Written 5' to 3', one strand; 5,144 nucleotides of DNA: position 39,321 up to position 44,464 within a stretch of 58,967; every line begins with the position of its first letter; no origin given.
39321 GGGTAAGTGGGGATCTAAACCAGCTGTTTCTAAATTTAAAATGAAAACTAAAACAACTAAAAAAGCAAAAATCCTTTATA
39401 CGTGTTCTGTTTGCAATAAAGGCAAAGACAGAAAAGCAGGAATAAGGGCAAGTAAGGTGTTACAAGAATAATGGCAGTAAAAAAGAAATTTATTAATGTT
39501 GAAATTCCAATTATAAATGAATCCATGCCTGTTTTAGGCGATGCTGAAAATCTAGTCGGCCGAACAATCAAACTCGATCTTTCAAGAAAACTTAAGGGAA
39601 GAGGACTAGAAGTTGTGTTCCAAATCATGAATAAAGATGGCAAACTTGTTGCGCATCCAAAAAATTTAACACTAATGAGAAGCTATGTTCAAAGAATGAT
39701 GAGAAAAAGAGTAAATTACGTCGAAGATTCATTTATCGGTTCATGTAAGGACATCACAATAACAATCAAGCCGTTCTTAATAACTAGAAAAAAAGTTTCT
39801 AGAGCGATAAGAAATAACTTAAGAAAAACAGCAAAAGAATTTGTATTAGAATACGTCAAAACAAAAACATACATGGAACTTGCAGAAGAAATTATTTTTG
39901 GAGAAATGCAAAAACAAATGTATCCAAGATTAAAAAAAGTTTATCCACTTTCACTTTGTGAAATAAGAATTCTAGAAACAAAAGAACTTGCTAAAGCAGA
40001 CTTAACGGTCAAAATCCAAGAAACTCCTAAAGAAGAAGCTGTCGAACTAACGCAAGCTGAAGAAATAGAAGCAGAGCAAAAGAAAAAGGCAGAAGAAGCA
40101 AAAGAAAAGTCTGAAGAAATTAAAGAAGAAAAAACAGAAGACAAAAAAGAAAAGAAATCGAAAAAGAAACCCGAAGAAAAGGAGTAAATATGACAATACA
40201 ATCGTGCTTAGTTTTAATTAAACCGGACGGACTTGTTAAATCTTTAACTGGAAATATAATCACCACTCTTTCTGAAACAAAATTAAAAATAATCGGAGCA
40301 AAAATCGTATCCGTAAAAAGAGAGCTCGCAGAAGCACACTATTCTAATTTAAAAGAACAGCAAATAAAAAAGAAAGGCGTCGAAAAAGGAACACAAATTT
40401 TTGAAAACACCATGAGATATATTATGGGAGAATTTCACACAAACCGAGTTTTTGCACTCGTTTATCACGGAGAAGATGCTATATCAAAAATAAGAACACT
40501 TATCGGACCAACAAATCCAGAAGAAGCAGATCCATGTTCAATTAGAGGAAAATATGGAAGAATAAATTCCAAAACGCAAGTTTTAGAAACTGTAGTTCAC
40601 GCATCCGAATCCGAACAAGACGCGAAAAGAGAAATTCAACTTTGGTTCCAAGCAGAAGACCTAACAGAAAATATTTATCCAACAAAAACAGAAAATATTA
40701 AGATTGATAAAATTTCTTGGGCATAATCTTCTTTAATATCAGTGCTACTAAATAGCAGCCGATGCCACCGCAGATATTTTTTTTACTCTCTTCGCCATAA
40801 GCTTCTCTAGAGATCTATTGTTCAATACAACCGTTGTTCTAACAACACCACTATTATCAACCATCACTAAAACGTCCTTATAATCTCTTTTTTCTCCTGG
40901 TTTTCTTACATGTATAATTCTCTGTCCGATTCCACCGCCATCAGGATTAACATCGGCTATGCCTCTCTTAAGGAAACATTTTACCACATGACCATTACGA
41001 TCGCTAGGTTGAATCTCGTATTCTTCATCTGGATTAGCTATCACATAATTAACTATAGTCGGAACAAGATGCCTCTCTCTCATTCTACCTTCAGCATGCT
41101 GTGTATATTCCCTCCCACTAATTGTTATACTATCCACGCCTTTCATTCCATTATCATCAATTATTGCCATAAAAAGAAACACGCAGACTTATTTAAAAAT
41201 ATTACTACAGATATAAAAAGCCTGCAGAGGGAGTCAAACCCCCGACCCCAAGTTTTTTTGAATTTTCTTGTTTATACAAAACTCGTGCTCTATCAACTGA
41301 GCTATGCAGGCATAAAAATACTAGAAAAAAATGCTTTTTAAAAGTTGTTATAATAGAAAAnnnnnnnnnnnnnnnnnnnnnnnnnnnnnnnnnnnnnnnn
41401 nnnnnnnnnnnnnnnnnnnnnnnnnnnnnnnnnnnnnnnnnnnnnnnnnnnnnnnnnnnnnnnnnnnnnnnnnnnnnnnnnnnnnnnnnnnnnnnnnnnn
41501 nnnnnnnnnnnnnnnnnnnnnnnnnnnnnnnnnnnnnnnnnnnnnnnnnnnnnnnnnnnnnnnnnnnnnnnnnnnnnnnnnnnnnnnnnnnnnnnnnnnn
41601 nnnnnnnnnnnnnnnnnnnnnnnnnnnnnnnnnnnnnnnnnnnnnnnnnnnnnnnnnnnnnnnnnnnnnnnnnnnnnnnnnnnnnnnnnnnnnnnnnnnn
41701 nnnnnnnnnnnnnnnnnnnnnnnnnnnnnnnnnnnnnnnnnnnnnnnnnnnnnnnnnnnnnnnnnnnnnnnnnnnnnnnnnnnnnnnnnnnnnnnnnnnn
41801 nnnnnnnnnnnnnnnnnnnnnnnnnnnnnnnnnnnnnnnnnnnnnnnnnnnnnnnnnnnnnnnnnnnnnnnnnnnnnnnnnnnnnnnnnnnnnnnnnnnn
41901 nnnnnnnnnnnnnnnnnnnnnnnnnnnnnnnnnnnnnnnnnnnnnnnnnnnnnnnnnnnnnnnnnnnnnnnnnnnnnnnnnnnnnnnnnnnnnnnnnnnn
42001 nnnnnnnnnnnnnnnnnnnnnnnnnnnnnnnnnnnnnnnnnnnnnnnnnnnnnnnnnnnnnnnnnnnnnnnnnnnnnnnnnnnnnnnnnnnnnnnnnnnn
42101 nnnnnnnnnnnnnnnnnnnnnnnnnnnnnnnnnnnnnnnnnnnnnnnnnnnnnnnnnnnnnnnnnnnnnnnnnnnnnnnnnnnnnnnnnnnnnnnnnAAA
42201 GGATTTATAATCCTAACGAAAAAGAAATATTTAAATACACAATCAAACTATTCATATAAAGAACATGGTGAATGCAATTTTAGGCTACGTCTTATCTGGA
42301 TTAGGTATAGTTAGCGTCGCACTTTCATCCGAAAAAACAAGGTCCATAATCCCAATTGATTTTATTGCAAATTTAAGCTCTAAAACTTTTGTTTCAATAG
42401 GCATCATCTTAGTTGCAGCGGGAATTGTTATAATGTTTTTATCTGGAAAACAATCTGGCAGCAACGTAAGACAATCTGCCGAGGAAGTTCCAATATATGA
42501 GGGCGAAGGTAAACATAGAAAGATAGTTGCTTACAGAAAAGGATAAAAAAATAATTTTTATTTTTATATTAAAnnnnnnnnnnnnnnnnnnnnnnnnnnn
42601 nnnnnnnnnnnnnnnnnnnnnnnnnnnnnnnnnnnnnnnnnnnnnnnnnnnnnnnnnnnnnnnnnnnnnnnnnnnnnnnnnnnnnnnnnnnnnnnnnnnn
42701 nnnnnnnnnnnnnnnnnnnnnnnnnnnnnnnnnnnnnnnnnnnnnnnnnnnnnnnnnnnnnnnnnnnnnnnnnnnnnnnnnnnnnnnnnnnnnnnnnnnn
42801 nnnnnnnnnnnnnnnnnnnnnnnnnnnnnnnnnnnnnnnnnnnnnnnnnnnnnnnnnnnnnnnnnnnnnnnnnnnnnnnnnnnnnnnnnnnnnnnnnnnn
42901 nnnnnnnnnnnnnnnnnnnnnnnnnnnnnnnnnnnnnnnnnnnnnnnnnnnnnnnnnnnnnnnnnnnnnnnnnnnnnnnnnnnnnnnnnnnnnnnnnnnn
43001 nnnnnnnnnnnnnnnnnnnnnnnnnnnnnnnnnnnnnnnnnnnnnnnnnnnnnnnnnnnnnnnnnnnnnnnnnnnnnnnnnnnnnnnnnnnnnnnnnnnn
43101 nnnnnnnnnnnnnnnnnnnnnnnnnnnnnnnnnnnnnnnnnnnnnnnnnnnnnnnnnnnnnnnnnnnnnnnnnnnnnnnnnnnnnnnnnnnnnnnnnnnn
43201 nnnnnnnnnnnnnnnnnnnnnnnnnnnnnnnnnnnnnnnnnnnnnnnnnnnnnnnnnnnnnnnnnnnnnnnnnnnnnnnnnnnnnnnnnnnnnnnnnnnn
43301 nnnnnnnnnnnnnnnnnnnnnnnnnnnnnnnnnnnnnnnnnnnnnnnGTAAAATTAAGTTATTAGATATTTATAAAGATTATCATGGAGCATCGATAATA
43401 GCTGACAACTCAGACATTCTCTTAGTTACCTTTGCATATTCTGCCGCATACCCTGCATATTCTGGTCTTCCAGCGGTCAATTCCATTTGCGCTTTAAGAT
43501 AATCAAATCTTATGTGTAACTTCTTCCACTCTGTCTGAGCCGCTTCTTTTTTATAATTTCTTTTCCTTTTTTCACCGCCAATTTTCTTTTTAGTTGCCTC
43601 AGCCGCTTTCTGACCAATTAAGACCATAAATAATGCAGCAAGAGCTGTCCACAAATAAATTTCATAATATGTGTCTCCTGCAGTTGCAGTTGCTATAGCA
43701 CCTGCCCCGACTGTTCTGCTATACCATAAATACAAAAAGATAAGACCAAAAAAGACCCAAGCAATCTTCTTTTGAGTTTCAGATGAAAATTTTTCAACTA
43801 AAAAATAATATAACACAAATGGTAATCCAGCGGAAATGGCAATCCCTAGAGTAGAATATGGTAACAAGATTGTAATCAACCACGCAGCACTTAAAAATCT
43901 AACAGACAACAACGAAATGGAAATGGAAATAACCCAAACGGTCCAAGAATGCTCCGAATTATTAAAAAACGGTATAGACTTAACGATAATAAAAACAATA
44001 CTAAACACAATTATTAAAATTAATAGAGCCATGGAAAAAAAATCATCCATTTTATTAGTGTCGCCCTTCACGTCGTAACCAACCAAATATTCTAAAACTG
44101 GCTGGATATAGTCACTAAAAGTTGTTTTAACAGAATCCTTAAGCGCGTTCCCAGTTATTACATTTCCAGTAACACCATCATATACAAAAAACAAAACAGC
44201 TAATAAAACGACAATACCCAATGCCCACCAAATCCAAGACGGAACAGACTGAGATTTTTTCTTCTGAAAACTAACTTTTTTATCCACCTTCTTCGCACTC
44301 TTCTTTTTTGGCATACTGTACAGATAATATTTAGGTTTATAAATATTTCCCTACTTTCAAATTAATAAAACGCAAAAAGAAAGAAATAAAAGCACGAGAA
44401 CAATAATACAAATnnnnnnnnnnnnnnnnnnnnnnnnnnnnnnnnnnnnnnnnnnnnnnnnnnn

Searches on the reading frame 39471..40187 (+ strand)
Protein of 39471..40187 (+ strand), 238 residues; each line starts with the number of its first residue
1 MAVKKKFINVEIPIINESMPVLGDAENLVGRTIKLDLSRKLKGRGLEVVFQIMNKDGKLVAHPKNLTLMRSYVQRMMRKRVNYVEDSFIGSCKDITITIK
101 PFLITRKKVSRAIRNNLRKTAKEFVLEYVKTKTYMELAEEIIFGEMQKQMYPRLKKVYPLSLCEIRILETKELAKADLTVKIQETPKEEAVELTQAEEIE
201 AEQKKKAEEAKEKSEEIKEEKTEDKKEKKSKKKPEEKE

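Call 10: search_protein_families(library=pfam, max_evalue=0.01, proteins=[window:39471-40187:+])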
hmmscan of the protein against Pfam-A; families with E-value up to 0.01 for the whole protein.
window:39471-40187:+ (238 aa): 1 family
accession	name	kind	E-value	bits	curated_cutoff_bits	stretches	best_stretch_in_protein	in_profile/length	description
PF01015.23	Ribosomal_S3Ae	-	1.3e-15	57.9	29.3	1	22-166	34-183/191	Ribosomal S3Ae family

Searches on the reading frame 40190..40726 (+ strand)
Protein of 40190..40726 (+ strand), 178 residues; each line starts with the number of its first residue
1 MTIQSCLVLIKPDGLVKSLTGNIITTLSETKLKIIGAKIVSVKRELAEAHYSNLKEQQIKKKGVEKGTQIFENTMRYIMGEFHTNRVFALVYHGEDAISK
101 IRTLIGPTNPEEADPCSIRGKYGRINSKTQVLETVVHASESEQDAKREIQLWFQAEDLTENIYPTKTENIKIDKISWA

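Call 10: search_protein_families(library=pfam, max_evalue=0.01, proteins=[window:40190-40726:+])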
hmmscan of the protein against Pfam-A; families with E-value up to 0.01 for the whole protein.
window:40190-40726:+ (178 aa): 1 family
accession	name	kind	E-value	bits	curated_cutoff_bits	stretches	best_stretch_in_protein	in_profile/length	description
PF00334.24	NDK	-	9e-33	113.5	27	1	5-157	2-134/135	Nucleoside diphosphate kinase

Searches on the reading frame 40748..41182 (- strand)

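Call 14: search_protein_families(library=pfam, max_evalue=0.01, proteins=[window:40748-41182:-])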
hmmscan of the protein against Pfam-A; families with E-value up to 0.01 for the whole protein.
window:40748-41182:- (144 aa): 1 family
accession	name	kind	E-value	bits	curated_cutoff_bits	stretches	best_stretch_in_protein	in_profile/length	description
PF14076.12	DUF4258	-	0.00022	21.9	25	1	26-67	1-56/71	Domain of unknown function (DUF4258)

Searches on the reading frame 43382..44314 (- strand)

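Call 11: search_protein_families(library=pfam, max_evalue=0.01, proteins=[window:43382-44314:-])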
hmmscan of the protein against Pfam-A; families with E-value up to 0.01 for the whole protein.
window:43382-44314:- (310 aa): 1 family
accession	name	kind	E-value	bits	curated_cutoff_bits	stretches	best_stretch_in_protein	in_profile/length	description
PF20990.2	DUF2207_C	-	0.0081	16.3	33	1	8-111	120-185/247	Predicted membrane protein (DUF2207) C-terminal domain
